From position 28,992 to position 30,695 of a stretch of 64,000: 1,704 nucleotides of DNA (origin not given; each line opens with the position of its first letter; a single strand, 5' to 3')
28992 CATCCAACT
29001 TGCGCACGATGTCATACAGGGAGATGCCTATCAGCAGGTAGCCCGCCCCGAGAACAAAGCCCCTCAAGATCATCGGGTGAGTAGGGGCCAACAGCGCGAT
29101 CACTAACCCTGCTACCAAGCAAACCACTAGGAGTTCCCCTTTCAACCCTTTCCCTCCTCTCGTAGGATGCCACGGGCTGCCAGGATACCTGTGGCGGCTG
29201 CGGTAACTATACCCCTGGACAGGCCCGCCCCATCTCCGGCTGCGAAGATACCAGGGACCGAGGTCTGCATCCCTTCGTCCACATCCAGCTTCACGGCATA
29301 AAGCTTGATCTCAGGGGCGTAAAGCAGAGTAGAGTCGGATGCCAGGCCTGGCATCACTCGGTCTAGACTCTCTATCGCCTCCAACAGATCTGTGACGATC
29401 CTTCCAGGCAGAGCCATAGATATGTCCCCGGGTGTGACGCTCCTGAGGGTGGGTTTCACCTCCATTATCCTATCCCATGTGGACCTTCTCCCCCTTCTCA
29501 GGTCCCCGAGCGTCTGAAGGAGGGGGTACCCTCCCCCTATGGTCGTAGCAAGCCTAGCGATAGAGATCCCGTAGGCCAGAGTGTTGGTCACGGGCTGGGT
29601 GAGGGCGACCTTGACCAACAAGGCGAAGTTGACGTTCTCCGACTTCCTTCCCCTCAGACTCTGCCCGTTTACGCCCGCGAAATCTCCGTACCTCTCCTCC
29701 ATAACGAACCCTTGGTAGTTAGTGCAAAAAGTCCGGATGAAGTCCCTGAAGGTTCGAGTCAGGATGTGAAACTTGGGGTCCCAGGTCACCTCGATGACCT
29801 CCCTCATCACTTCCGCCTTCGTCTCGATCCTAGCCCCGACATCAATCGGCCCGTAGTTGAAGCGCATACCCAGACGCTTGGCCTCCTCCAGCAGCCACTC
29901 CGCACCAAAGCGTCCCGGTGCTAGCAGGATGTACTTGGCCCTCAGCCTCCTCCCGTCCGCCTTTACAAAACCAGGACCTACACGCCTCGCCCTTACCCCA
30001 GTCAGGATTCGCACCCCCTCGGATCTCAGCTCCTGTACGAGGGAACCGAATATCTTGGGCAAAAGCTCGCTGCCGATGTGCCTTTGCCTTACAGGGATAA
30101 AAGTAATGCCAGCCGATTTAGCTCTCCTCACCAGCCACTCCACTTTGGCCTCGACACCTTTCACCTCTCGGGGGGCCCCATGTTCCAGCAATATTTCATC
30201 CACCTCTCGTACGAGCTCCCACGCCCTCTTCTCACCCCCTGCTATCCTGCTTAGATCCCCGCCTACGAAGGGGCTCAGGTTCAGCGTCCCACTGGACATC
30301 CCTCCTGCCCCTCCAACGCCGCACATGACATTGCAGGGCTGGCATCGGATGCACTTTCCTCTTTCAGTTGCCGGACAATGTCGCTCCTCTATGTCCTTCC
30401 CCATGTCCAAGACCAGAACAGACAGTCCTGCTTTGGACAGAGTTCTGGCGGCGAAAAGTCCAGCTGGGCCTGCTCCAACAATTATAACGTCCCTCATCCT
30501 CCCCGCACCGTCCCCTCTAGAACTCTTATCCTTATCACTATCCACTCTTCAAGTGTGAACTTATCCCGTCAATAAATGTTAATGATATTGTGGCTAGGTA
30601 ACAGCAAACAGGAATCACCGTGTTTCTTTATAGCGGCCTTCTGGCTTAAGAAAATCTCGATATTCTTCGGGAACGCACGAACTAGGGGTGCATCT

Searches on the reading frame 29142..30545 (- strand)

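Call 70: search_protein_families(library=pfam, proteins=[window:29142-30545:-], max_evalue=0.00001)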
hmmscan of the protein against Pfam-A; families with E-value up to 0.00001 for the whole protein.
window:29142-30545:- (467 aa): 9 families
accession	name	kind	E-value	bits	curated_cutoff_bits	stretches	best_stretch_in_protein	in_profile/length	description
PF07992.20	Pyr_redox_2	-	3.3e-15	56.7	26.1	1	19-58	2-36/291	Pyridine nucleotide-disulphide oxidoreductase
PF01134.28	GIDA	-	9.3e-10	38.5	22.1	0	19-73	1-42/391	Glucose inhibited division protein A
PF21688.3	FAD-depend_C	-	4.7e-09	37.2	27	1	273-412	49-194/197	FAD-dependent protein, C-terminal domain-like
PF01266.30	DAO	-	7.8e-09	35.9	27.9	1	19-52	1-34/353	FAD dependent oxidoreductase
PF03486.20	HI0933_like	-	2e-07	31.2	50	1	19-54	2-37/244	HI0933-like protein Rossmann domain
PF13450.12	NAD_binding_8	-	3.3e-07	30.9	21.9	1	22-52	1-31/68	NAD(P)-binding Rossmann-like domain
PF01494.25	FAD_binding_3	-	6e-07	29.4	22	1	19-48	3-32/349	FAD binding domain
PF00890.30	FAD_binding_2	-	1.3e-06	28.3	20.4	0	19-49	1-31/414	FAD binding domain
PF13738.12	Pyr_redox_3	-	4.8e-06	26.5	30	0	21-50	1-31/305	Pyridine nucleotide-disulphide oxidoreductase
